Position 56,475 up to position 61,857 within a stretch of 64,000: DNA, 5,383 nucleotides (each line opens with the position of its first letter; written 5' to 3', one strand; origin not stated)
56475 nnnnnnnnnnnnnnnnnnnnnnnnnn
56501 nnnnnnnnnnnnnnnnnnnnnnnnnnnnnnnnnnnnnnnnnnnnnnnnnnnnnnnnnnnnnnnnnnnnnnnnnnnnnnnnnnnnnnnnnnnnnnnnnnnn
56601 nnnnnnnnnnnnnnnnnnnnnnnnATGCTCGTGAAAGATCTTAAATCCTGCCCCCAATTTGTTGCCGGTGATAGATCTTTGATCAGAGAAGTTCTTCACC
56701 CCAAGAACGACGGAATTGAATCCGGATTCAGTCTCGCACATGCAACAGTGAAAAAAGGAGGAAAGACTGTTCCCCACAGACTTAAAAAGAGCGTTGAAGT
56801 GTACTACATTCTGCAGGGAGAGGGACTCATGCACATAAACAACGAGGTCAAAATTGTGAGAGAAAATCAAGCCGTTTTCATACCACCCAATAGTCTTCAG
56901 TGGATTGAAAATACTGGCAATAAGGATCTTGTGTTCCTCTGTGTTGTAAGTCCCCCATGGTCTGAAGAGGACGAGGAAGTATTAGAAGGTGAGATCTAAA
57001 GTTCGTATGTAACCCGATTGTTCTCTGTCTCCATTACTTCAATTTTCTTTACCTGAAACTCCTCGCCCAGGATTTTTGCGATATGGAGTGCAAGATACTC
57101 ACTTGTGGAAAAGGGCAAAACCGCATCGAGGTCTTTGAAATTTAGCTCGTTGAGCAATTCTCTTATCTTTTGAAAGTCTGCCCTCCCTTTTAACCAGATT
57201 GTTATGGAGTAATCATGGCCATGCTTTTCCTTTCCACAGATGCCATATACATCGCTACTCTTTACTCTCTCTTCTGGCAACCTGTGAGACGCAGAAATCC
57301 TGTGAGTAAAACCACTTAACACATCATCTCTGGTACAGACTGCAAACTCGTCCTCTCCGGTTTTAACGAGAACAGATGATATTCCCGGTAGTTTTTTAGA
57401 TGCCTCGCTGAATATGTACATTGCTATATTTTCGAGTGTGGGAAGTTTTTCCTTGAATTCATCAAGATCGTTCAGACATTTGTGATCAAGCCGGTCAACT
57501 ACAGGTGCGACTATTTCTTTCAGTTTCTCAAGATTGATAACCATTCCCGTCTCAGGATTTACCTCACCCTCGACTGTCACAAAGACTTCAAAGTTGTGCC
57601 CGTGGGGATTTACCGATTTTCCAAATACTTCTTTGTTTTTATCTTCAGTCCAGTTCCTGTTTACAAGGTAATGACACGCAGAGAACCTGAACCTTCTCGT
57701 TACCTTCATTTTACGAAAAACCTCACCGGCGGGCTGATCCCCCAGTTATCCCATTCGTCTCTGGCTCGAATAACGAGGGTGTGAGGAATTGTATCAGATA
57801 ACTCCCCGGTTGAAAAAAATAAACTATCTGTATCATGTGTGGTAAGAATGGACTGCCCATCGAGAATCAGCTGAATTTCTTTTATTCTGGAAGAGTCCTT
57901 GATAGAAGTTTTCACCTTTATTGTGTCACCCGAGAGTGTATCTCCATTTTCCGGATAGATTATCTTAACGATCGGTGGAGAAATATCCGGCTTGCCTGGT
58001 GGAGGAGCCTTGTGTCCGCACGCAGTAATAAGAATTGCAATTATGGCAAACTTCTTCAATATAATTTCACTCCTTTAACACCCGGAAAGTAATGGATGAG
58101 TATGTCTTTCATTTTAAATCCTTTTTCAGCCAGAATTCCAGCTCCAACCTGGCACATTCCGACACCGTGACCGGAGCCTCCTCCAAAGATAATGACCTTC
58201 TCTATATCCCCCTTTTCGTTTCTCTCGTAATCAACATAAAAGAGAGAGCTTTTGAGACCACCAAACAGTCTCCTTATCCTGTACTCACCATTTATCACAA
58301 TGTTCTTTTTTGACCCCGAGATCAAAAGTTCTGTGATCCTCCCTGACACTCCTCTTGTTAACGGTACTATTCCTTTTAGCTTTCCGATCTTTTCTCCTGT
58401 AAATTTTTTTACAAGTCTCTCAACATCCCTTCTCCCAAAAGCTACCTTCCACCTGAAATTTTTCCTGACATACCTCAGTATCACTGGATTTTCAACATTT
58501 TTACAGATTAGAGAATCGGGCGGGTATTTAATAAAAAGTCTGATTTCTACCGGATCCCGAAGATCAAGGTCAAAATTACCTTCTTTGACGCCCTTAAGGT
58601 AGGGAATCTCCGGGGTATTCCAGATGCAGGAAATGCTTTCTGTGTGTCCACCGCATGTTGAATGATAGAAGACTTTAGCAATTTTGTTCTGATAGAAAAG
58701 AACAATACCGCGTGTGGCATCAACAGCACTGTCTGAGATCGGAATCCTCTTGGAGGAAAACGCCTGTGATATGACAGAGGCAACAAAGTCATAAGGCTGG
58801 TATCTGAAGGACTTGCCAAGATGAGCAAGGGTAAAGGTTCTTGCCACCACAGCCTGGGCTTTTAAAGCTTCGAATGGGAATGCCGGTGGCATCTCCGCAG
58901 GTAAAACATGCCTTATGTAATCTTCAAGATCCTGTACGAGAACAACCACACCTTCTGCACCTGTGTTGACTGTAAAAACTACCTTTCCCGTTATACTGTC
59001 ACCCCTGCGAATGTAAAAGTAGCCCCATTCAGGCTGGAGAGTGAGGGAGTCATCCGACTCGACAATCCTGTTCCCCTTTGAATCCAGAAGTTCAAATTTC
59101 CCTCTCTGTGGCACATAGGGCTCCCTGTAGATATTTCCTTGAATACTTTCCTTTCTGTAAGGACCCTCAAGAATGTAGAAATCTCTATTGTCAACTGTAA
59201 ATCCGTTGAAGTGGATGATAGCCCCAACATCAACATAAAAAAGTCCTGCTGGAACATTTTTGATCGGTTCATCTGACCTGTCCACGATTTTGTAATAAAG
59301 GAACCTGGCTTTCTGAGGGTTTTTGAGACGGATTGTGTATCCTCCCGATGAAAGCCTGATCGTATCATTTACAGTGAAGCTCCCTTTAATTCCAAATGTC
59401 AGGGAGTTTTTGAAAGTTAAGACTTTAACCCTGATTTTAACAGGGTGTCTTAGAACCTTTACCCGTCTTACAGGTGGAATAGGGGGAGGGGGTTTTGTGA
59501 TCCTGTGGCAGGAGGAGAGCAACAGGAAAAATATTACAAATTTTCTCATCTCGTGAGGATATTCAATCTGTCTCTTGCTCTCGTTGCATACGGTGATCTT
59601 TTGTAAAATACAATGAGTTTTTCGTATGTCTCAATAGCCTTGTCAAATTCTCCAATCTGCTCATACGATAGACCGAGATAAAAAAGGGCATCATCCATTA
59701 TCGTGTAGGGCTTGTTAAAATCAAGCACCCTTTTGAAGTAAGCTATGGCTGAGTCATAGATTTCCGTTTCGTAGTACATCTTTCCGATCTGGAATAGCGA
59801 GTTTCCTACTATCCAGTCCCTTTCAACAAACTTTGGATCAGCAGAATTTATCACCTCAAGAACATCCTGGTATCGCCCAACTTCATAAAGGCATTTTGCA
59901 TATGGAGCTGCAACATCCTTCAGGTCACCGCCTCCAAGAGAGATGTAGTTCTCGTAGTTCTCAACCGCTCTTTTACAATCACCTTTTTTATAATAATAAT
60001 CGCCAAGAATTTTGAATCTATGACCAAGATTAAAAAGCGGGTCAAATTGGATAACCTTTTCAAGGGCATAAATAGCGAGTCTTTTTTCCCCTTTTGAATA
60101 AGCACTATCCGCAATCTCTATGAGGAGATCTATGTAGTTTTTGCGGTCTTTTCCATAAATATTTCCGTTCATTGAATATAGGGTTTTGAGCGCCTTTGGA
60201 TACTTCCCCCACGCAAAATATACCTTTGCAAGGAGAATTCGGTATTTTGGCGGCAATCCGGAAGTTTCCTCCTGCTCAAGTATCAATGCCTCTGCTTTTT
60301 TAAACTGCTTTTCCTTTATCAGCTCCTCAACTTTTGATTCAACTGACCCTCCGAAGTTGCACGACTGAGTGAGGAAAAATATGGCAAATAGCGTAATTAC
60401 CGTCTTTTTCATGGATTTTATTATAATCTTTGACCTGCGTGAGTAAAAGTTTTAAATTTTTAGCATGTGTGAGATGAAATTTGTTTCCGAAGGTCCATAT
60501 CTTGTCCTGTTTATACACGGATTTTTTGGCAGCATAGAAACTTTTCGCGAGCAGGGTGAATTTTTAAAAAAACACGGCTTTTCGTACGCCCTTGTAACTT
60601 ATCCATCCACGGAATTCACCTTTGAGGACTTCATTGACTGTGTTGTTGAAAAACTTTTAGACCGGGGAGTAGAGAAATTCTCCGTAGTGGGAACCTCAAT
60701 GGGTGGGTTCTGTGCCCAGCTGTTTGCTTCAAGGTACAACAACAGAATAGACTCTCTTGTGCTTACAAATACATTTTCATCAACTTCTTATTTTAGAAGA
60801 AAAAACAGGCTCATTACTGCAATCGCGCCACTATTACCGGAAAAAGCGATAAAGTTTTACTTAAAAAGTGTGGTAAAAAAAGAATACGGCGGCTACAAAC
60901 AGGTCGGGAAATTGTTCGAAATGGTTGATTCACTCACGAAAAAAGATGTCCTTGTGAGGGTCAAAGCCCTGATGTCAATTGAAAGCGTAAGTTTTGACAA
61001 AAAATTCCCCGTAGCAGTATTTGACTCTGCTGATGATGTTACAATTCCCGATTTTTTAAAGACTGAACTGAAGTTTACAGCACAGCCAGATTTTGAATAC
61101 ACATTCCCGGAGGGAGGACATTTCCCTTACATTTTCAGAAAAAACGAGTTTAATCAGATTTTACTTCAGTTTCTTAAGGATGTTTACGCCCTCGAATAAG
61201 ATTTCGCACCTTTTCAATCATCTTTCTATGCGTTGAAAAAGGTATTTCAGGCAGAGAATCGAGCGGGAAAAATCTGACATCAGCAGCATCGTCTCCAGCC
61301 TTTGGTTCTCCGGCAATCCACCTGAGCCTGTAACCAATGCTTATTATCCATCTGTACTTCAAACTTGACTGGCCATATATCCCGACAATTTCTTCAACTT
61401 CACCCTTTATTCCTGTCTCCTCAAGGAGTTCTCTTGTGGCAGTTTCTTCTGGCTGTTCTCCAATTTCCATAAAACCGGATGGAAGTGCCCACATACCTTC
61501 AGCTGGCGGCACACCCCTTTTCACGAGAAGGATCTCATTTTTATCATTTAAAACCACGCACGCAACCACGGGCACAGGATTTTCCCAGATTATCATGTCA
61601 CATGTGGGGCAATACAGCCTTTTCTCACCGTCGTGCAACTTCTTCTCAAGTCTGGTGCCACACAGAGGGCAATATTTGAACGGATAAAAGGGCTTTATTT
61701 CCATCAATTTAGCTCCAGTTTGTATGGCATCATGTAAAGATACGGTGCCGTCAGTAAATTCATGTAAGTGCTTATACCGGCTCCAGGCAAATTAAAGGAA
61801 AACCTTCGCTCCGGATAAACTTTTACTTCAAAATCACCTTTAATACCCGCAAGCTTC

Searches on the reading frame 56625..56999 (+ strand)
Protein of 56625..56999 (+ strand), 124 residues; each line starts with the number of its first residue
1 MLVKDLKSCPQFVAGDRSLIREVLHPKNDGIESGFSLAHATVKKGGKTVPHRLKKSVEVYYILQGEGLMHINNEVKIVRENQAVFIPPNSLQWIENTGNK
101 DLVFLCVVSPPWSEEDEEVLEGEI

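Call 65: search_protein_families(library=pfam, proteins=[window:56625-56999:+], max_evalue=0.00001)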
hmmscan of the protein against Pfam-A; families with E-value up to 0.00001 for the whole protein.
window:56625-56999:+ (124 aa): 3 families
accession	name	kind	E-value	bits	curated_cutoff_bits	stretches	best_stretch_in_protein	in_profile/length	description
PF07883.17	Cupin_2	-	1.4e-12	47.5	27.2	1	39-108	2-70/70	Cupin domain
PF00190.28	Cupin_1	-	8.3e-07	29.1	22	1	32-108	30-113/151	Cupin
PF01050.24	MannoseP_isomer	-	1.1e-06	29.3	23.6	1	35-117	28-110/116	Mannose-6-phosphate isomerase C-terminal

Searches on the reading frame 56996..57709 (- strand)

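Call 65: search_protein_families(library=pfam, proteins=[window:56996-57709:-], max_evalue=0.00001)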
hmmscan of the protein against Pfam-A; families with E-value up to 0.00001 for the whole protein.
window:56996-57709:- (237 aa): 1 family
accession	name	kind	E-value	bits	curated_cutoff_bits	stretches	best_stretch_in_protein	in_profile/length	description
PF01242.24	PTPS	-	1e-44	151.8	22.4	2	3-121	2-114/121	6-pyruvoyl tetrahydropterin synthase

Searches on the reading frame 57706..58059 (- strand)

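Call 65: search_protein_families(library=pfam, proteins=[window:57706-58059:-], max_evalue=0.00001)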
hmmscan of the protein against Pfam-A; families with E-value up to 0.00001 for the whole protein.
window:57706-58059:- (117 aa): 1 family
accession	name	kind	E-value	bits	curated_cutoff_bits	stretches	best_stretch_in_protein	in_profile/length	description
PF17957.7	Big_7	-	2.9e-08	34.7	24.1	1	29-79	1-50/70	Bacterial Ig domain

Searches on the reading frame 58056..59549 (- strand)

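Call 39: search_protein_families(library=pfam, proteins=[window:58056-59549:-], max_evalue=0.00001)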
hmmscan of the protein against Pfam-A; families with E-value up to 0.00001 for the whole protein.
window:58056-59549:- (497 aa): 1 family
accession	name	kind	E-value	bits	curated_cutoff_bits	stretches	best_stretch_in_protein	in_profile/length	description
PF08486.15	SpoIID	-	1.5e-19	70.9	23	1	205-286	10-97/97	Stage II sporulation protein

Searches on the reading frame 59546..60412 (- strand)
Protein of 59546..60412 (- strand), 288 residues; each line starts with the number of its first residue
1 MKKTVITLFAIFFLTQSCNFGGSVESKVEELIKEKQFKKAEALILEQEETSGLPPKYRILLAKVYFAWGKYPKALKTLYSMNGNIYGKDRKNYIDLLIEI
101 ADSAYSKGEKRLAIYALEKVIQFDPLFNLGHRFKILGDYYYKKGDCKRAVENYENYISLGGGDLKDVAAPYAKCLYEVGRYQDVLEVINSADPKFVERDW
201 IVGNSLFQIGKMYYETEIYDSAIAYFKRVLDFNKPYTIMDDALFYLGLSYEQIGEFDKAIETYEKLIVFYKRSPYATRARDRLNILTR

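Call 65: search_protein_families(library=pfam, proteins=[window:59546-60412:-], max_evalue=0.00001)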
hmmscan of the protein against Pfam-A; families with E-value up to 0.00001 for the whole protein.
window:59546-60412:- (288 aa): 11 families
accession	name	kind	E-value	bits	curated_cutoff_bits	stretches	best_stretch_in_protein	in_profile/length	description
PF07719.23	TPR_2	-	6.2e-17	60.7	27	0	241-267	2-28/34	Tetratricopeptide repeat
PF13174.12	TPR_6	-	1.7e-15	56.9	26.3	1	241-270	1-30/33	Tetratricopeptide repeat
PF00515.34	TPR_1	-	4.5e-15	55.2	27.8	0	241-265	2-26/34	Tetratricopeptide repeat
PF13424.12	TPR_12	-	3.8e-14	53.1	30.1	0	242-266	47-71/77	Tetratricopeptide repeat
PF12895.13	ANAPC3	-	6.6e-13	49.2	27.2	0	135-189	28-80/82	Anaphase-promoting complex, cyclosome, subunit 3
PF13428.12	TPR_14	-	1.5e-10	41.1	23.5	0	241-276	2-37/44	Tetratricopeptide repeat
PF13432.12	TPR_16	-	3.6e-10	40.5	32.7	0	213-274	7-62/65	Tetratricopeptide repeat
PF13181.12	TPR_8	-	5.6e-10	39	25.7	0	242-267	3-28/34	Tetratricopeptide repeat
PF14559.12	TPR_19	-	5e-09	36.8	25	0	219-272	7-57/68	Tetratricopeptide repeat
PF13176.12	TPR_7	-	3.9e-08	33.2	27.9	0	243-266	2-25/36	Tetratricopeptide repeat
PF13414.12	TPR_11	-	5.3e-08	32.9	26.8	0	247-269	1-23/42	TPR repeat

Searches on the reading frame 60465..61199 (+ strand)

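Call 65: search_protein_families(library=pfam, proteins=[window:60465-61199:+], max_evalue=0.00001)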
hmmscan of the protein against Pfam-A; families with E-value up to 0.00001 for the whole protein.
window:60465-61199:+ (244 aa): 3 families
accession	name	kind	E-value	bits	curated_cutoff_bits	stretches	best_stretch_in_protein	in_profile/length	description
PF00561.26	Abhydrolase_1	-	1.9e-16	60.9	25.8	1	13-224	2-243/245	alpha/beta hydrolase fold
PF12697.13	Abhydrolase_6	-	2.4e-08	35.3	26.3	1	14-223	1-208/217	Alpha/beta hydrolase family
PF12146.15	Hydrolase_4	-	6.4e-08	32.6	27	1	44-135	50-141/239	Serine aminopeptidase, S33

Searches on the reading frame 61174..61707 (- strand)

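Call 65: search_protein_families(library=pfam, proteins=[window:61174-61707:-], max_evalue=0.00001)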
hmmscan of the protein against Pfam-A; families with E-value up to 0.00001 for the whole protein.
window:61174-61707:- (177 aa): 3 families
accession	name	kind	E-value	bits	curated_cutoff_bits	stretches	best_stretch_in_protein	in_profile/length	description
PF00293.34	NUDIX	-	3.2e-21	76.2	21.1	1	45-164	3-131/134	NUDIX domain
PF14815.12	NUDIX_4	-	1.6e-07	31.6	35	1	49-159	2-105/113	NUDIX domain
PF14803.11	Zn_ribbon_Nudix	-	1.5e-06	28.4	25.6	1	11-39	1-31/34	Nudix N-terminal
